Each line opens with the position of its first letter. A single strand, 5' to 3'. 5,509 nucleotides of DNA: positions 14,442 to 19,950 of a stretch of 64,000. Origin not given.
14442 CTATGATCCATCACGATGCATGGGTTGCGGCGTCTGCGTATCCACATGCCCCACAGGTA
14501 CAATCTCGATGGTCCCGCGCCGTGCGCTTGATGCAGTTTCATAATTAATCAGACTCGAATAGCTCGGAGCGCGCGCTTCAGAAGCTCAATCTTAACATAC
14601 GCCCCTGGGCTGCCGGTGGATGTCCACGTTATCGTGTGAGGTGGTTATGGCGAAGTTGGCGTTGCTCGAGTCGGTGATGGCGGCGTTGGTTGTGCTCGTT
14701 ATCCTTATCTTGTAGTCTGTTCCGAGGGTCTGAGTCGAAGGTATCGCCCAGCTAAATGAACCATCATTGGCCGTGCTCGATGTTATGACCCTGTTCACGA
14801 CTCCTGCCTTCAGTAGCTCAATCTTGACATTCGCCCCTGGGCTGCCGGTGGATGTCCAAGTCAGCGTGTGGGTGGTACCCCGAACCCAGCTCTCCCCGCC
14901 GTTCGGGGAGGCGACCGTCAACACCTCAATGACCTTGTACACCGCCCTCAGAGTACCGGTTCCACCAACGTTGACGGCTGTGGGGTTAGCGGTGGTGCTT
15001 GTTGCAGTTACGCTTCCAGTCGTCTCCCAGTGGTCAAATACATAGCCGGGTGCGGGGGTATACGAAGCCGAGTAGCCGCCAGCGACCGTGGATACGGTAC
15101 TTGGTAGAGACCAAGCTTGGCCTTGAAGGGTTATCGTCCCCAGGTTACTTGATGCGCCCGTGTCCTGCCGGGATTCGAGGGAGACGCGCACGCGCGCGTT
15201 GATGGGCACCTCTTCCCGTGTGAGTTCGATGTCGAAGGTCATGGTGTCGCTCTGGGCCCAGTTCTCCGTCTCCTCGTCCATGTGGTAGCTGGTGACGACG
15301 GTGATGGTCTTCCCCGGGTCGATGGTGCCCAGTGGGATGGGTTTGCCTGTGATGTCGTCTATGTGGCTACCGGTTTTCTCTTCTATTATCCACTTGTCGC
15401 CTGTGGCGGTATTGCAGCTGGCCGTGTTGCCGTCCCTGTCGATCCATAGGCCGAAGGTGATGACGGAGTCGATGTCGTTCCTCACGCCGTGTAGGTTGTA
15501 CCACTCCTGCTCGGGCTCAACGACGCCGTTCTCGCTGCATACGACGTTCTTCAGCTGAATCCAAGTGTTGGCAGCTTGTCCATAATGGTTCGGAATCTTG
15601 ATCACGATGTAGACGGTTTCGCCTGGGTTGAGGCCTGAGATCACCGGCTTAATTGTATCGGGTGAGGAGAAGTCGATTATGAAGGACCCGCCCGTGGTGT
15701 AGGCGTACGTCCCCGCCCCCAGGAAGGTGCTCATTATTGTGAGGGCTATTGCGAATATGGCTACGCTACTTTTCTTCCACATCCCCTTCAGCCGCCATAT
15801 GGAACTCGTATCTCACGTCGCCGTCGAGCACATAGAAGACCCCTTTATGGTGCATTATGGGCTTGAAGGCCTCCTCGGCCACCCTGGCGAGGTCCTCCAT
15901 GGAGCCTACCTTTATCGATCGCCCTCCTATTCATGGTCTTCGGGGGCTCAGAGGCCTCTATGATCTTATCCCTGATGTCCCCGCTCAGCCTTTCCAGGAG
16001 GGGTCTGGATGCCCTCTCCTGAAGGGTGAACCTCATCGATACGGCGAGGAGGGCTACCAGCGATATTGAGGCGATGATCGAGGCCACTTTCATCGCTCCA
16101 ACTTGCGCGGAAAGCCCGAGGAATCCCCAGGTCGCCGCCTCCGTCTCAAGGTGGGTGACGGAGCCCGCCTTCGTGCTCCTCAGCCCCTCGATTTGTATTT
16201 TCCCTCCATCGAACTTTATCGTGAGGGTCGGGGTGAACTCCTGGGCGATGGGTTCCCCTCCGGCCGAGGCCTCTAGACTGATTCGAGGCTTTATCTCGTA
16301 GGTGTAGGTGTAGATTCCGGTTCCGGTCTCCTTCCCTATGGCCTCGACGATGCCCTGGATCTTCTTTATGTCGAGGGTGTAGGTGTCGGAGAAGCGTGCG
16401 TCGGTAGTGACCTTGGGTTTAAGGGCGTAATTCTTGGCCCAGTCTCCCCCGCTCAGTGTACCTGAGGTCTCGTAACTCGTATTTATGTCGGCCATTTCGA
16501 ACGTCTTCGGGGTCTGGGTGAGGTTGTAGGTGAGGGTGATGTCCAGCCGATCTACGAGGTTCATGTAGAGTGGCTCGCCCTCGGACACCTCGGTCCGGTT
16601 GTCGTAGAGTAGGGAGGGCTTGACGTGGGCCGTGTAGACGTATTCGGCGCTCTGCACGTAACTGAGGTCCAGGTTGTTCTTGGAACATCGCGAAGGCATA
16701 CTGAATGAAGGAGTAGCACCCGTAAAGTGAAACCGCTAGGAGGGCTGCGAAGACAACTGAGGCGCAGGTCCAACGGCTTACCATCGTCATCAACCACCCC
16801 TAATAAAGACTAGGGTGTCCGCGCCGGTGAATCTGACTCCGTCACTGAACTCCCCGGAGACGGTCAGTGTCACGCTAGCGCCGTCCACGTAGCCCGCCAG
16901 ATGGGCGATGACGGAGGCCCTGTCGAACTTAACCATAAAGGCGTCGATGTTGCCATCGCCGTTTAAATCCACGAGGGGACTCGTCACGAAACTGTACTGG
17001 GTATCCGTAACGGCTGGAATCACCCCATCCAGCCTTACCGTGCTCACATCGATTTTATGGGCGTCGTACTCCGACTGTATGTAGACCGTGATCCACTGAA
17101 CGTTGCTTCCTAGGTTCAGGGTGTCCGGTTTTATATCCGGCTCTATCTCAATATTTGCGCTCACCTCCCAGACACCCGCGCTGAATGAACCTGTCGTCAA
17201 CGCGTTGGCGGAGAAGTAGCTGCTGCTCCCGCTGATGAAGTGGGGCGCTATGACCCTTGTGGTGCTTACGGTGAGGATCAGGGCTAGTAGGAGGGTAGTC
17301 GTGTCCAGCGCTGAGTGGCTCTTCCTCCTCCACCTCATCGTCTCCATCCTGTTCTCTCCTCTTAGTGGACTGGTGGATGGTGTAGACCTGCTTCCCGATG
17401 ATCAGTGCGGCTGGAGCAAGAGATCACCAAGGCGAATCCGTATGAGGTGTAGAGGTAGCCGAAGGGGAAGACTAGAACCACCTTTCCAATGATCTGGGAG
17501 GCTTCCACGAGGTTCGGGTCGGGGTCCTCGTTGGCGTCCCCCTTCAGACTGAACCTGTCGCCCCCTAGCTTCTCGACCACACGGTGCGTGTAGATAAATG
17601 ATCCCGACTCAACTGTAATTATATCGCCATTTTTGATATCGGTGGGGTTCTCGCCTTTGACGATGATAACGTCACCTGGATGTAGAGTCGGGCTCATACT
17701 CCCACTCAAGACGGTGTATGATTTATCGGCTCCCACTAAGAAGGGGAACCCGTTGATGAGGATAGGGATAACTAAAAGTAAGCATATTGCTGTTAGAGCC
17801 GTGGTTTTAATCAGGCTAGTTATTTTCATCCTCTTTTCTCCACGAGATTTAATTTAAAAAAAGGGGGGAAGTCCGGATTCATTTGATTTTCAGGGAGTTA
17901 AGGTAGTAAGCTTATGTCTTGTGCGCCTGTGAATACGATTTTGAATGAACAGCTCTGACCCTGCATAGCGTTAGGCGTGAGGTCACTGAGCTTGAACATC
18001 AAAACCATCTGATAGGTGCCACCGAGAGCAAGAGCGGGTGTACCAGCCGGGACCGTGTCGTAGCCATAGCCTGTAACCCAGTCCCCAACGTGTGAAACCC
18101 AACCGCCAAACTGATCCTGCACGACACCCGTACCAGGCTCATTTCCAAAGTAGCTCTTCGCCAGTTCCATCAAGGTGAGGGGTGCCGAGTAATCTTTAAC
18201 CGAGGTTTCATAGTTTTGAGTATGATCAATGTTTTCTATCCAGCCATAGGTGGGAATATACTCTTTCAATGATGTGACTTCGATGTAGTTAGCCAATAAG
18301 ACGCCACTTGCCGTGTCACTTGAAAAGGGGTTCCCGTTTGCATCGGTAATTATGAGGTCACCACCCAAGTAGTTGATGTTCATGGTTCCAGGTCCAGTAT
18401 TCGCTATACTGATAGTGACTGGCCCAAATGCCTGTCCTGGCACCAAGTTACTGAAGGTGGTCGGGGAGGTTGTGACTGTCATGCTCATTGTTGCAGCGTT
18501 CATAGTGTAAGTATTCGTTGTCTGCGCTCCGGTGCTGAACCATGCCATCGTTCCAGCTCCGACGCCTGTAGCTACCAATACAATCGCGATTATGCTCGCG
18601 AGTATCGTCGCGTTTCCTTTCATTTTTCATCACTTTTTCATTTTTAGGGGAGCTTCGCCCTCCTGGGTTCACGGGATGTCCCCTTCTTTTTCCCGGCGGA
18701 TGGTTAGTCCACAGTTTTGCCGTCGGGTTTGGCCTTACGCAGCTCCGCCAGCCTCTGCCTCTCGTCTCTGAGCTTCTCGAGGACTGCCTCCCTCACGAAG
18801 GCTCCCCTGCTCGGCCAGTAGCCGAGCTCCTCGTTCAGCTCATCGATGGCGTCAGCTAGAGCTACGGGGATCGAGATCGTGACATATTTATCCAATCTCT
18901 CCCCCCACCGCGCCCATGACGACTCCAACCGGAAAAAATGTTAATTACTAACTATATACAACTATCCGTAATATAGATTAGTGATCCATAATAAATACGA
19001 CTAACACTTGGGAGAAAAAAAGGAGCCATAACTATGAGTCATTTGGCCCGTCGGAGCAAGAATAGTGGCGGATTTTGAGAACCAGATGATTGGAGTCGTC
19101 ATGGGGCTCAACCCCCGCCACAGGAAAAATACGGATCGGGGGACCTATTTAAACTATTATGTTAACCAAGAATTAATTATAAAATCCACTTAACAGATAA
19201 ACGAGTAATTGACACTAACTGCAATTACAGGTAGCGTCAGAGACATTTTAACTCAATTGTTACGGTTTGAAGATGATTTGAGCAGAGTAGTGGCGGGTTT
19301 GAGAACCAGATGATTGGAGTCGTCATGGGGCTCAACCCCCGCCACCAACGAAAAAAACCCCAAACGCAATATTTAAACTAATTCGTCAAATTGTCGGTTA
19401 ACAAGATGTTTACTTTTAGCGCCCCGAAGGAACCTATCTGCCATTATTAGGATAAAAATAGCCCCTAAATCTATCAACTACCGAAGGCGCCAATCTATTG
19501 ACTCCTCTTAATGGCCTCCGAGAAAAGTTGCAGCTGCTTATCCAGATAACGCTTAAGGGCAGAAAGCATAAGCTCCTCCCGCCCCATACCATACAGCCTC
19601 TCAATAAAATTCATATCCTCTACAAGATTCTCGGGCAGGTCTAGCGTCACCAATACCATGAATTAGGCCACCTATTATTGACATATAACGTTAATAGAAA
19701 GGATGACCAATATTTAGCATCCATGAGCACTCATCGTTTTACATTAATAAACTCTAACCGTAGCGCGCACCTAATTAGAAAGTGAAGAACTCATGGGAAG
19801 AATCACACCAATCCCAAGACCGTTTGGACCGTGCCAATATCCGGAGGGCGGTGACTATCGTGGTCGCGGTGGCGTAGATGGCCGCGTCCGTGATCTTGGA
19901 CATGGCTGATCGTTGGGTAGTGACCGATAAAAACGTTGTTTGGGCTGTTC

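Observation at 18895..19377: Two tandem TATA-driven hairpin elements whose apical 16 nt are complementary to the 5' end of the RHH gene that heads the fibre operon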

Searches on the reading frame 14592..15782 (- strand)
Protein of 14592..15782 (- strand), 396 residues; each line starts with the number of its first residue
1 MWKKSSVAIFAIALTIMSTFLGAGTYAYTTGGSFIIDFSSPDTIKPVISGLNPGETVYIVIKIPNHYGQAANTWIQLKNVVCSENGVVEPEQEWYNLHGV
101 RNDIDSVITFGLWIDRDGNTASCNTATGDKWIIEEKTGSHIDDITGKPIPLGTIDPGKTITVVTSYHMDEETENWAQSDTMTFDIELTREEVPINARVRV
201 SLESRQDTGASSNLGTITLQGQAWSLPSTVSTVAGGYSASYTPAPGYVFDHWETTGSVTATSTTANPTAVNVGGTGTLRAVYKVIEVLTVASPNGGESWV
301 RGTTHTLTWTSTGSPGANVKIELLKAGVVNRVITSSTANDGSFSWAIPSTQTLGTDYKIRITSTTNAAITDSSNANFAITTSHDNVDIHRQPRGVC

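Call 12: search_protein_families(library=pfam, proteins=[window:14592-15782:-], max_evalue=0.01)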
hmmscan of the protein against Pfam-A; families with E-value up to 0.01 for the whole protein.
window:14592-15782:- (396 aa): 2 families
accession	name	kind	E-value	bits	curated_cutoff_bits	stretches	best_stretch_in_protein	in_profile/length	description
PF10342.15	Kre9_KNH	-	5.2e-09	37.2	24.6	1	292-373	1-89/94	Kre9/KNH-like N-terminal Ig-like domain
PF18998.6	Flg_new_2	-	0.0024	18.3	23.6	1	242-282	30-69/73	Divergent InlB B-repeat domain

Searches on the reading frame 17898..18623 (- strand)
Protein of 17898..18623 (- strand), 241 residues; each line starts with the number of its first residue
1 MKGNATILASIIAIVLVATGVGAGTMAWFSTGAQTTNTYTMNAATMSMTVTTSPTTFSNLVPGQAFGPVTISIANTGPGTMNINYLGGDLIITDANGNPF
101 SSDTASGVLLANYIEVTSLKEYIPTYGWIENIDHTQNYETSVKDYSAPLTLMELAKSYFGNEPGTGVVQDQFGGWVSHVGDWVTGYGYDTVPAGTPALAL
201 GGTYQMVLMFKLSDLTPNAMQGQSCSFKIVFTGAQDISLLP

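Call 11: find_encoding_contigs(protein=window:17898-18623:-, flank=5000, max_places=10)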
Protein window:17898-18623:- (241 aa): no gene with exactly this product is on record in the collection.

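Call 12: search_protein_families(library=pfam, proteins=[window:17898-18623:-], max_evalue=0.01)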
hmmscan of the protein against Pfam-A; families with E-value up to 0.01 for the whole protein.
window:17898-18623:- (241 aa): 1 family
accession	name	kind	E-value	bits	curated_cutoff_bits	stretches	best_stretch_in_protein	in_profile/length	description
PF12389.13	Peptidase_M73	-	9.6e-05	22.7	22.5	1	9-106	8-103/196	Camelysin metallo-endopeptidase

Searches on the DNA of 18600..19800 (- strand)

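Call 10: search_rna_families(source=window, start=18600, end=19800, threshold=evalue, max_evalue=10)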
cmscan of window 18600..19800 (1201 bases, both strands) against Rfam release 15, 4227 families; matches with E-value up to 10: 1.
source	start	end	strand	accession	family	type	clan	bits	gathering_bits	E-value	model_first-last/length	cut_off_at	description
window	19461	19560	-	RF03112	Staphylococcus-1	Gene; sRNA;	-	19.2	87.7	2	1-127/127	no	Staphylococcus-1 RNA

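Call 43: build_rna_model(alignment_id=A2, structure=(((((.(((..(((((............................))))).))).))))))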
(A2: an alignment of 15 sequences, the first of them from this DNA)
Model R1 built from alignment A2 (15 sequences, 59 columns); structure: as given.
model positions 56; base pairs 13; branch points 0; effective number of sequences 2.58; information 0.993 bits per position. Calibrated on 0.2 Mb of random sequence (short: E-values are rough).
structure used (alignment columns):
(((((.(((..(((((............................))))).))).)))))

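Call 44: search_with_rna_model(model_id=R1, sources=[window, L001, L002, L003, L004, L007, L010, L012, L013, L014, L015, L017, L025, L028, L029, L031, L032, L033, L034], max_evalue=10, make_alignment=true)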
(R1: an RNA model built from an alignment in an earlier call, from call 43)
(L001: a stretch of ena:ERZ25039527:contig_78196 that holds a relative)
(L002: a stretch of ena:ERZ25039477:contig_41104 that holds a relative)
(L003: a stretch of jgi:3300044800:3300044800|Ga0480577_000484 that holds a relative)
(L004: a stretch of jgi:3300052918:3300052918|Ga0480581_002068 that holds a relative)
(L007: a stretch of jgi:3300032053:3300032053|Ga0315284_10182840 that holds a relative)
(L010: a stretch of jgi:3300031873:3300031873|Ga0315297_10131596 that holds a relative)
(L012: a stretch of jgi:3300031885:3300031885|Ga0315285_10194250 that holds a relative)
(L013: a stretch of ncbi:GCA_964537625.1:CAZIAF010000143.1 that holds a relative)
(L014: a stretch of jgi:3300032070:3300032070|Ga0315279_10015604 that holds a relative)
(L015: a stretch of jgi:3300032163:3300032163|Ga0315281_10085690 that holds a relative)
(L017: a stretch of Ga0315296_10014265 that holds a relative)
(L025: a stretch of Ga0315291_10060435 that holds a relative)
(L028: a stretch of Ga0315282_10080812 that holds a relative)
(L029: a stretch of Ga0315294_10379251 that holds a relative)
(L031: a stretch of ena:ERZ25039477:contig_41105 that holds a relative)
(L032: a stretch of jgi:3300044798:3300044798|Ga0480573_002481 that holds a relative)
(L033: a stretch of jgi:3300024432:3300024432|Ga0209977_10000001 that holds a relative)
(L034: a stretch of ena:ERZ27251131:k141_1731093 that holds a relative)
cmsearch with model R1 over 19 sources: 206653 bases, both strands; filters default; matches with E-value up to 10: 47.
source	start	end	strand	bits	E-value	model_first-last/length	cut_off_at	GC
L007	651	706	+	88.1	3.2e-15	1-56/56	no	0.59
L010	927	982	+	88.1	3.2e-15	1-56/56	no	0.59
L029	569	624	+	88.1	3.2e-15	1-56/56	no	0.59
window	19290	19345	-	87.7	4e-15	1-56/56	no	0.61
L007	875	930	+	84.2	2e-14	1-56/56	no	0.57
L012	569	624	+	84.2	2e-14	1-56/56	no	0.57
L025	2980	3035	+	84.2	2e-14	1-56/56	no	0.57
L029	793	848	+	84.2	2e-14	1-56/56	no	0.57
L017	1817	1873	-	83.9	2.4e-14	1-56/56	no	0.6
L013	4690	4746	+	83.4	3e-14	1-56/56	no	0.61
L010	702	758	+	81.3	8e-14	1-56/56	no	0.58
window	19065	19121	-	79.8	1.6e-13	1-56/56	no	0.58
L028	2376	2431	-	79.1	2.2e-13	1-56/56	no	0.62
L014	5796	5853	+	77.7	4.4e-13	1-56/56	no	0.62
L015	575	632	+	77.7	4.4e-13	1-56/56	no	0.62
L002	11347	11403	+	76.5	7.7e-13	1-56/56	no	0.61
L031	15379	15436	+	72.6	4.9e-12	1-56/56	no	0.64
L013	4915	4971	+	72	6.4e-12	1-56/56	no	0.65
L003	10114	10170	+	69.6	2e-11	1-56/56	no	0.54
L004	8562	8618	+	69.6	2e-11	1-56/56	no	0.54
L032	13530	13584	+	68.3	3.7e-11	1-56/56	no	0.58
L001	10097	10152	+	66.8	7.4e-11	1-56/56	no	0.61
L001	10097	10152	-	30.1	0.0025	1-56/56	no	0.61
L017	1817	1873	+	29.4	0.0035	1-56/56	no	0.6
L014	5796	5853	-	27.1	0.01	1-56/56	no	0.62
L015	575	632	-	27.1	0.01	1-56/56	no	0.62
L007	651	706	-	25.7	0.02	1-56/56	no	0.59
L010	927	982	-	25.7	0.02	1-56/56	no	0.59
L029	569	624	-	25.7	0.02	1-56/56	no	0.59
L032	13530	13584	-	24.7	0.032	1-56/56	no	0.58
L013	4690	4746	-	23.6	0.053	1-56/56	no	0.61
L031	15379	15436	-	21.2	0.17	1-56/56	no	0.64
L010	702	758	-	19.4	0.39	1-56/56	no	0.58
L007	875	930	-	19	0.48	1-56/56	no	0.57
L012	569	624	-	19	0.48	1-56/56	no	0.57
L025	2980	3035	-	19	0.48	1-56/56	no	0.57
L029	793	848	-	19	0.48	1-56/56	no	0.57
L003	10114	10170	-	17.2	1.1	1-56/56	no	0.54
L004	8562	8618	-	17.2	1.1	1-56/56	no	0.54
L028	2376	2431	+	17.2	1.1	1-56/56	no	0.62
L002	11347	11403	-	16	1.9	1-56/56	no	0.61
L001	5962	5983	-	14.4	4.1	17-42/56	no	0.64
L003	5962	5983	-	14.4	4.1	17-42/56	no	0.64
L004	4410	4431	-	14.4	4.1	17-42/56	no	0.64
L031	5662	5690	-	12.6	9.7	1-56/56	no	0.76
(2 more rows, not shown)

Alignment A3: 47 matches aligned to the model, 83 columns, each read 5' to 3' on its own strand. Consensus structure (alignment columns), stored with it:
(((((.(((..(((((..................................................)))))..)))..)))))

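Call 59: search_with_rna_model(model_id=R1, sources=[L035, L036, L037, L038, L033], max_evalue=10, filters=off, show_alignments=3)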
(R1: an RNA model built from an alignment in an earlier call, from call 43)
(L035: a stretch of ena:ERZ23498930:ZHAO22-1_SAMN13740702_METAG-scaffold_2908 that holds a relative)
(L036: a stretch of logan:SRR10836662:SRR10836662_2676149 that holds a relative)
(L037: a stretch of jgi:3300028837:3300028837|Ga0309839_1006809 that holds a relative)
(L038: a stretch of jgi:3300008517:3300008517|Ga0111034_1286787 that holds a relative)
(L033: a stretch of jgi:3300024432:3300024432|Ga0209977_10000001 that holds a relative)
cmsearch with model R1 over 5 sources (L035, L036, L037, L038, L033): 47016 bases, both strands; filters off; matches with E-value up to 10: 7.
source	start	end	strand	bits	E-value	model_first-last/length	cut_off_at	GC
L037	7492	7526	+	14.2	1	1-56/56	no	0.63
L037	7492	7526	-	12.8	2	1-56/56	no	0.63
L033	8012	8076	-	12.8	2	1-56/56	no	0.52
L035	7011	7045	-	11.8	3.2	1-56/56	no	0.83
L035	11531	11551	+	11.2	4.2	1-56/56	no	0.71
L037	10560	10597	-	10.6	5.7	1-56/56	no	0.58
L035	6873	6913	+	9.7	8.6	1-56/56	no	0.76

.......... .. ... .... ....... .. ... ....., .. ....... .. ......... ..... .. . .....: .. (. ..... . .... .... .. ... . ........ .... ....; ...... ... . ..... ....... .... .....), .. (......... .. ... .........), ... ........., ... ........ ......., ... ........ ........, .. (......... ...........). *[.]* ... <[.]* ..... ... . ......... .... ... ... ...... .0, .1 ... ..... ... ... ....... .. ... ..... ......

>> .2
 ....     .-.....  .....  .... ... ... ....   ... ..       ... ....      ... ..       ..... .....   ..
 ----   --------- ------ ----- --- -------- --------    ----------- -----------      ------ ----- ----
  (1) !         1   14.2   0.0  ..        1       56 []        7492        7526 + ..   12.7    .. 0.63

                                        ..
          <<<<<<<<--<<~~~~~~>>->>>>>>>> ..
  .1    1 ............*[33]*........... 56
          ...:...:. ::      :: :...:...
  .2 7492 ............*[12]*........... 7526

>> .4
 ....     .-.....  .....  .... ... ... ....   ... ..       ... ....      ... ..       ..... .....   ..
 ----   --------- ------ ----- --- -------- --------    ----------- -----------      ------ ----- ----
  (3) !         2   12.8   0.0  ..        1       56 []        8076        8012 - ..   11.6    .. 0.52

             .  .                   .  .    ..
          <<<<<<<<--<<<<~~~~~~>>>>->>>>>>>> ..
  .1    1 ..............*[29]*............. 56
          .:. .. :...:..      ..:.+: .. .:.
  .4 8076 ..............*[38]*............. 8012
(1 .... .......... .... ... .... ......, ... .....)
